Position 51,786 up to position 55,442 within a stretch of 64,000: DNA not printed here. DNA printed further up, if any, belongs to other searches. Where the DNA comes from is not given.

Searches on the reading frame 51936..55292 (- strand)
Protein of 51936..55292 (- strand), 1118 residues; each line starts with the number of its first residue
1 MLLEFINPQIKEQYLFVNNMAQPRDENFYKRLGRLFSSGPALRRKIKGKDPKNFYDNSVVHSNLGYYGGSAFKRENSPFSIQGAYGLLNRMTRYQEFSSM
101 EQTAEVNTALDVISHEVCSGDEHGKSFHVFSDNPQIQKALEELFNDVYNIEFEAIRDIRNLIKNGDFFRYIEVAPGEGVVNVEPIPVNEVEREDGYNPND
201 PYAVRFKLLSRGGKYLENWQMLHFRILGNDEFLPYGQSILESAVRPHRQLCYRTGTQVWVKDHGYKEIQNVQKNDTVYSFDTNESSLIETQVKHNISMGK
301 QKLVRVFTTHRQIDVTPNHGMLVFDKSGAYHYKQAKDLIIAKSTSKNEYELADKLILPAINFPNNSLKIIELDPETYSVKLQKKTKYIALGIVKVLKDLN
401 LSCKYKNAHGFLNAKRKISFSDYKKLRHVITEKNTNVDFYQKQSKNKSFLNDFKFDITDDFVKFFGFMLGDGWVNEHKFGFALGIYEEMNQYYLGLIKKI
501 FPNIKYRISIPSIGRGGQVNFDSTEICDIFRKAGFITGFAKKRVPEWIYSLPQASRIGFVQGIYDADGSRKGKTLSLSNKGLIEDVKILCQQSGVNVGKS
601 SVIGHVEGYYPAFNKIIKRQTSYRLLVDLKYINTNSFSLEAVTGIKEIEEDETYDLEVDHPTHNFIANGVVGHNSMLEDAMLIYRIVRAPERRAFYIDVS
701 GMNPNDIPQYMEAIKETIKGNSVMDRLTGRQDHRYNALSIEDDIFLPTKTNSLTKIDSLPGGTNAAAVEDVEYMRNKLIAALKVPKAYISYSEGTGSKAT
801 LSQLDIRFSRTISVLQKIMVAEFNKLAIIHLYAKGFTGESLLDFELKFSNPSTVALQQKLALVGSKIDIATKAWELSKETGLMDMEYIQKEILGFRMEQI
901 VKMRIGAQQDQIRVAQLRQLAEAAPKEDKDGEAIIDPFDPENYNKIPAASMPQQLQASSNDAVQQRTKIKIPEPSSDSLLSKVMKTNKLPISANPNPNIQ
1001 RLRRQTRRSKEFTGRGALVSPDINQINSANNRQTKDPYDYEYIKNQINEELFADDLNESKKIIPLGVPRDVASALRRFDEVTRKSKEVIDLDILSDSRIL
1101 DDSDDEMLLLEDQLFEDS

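Call 9: search_dna_similar(query=window:51936-55292:-, collection=phages, mode=protein, max_rows=15)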
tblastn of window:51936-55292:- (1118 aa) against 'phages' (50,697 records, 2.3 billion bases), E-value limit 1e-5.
Records with a match: 2539; places in all: 2540; records where one place covers at least 80% of the query: 0.
Best place of each record, by identity: <60% 2539.
By first word of the organism name: Escherichia 667; Synechococcus 382; Klebsiella 328; Salmonella 202; Vibrio 128; Shigella 89; Aeromonas 81; Acinetobacter 70; Cyanophage 62; Enterobacter 58; and 61 more.
By host as written in the record: - 457; Escherichia coli 278; Klebsiella pneumoniae 114; Synechococcus 107; Synechococcus sp. 41; Escherichia coli O157:H7 38; Aeromonas salmonicida 29; Salmonella enterica 29; and 562 more.
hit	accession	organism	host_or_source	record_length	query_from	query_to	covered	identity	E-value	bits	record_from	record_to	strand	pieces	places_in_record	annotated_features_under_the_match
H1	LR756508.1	uncultured phage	metagenomic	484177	238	939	41%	35.4%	5e-30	296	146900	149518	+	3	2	record has no annotation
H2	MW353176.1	Flavobacterium phage vB_FspM_immuto_3-5A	Flavobacterium sp. LMO8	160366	25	939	44%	32.8%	3e-44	263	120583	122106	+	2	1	capsid assembly protein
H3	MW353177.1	Flavobacterium phage vB_FspM_immuto_13-6C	Flavobacterium sp. LMO8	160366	25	939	44%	32.8%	3e-44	263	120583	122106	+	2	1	capsid assembly protein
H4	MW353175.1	Flavobacterium phage vB_FspM_immuto_2-6A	Flavobacterium sp. LMO8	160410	25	939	44%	32.8%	3e-44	263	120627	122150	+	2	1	capsid assembly protein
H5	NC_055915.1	Flavobacterium phage vB_FspM_immuto_2-6A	Flavobacterium sp. LMO8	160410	25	939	44%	32.8%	3e-44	263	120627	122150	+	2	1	capsid assembly protein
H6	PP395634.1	Microcystis phage Mel-JY01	Microcystis elabens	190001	77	895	35%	38.1%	3e-41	263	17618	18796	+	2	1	hypothetical protein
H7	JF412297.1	EBPR siphovirus 2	-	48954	251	675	38%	23.3%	2e-7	62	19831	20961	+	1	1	gp44: methylase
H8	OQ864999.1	Campylobacter phage F341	Campylobacter jejuni NCTC12658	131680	670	1010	31%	24.9%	1e-9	69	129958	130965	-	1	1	putative portal vertex protein | ribosome_binding_site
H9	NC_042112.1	Campylobacter phage CP81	Campylobacter jejuni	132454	670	1010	31%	24.9%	4e-8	64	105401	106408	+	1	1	hypothetical protein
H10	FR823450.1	Campylobacter phage CP81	Campylobacter jejuni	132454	670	1010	31%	24.9%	4e-8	64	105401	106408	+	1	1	hypothetical protein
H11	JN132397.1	Campylobacter phage CPX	Campylobacter jejuni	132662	670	1010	31%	24.9%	4e-8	64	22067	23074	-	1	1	portal vertex protein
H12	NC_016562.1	Campylobacter phage CPX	Campylobacter jejuni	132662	670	1010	31%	24.9%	4e-8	64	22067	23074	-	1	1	portal vertex protein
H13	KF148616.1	Campylobacter phage CP8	Campylobacter jejuni subsp. jejuni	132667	670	1010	31%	24.9%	4e-8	64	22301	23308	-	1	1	portal vertex protein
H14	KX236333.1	Campylobacter phage PC14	Campylobacter jejuni NCTC 11168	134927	670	1010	31%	24.9%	5e-8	64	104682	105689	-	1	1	portal vertex protein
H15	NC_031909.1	Campylobacter phage PC14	Campylobacter jejuni NCTC 11168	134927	670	1010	31%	24.9%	5e-8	64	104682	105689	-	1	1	portal vertex protein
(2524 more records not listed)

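Call 82: search_protein_families(library=pfam, max_evalue=0.001, proteins=[window:51936-55292:-])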
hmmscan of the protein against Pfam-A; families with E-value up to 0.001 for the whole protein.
window:51936-55292:- (1118 aa): 2 families
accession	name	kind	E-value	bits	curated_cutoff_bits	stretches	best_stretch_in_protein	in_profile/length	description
PF07230.16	Portal_T4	-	1.3e-58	199.2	22.9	1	675-903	189-426/433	Bacteriophage T4-like portal protein (Gp20)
PF14890.11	Intein_splicing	-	1.3e-13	51.5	35.8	1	262-674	5-155/155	Intein splicing domain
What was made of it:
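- The array at 56393-57695 lies within 1.1 kb of the portal gene at 51936-55292 (call 82).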
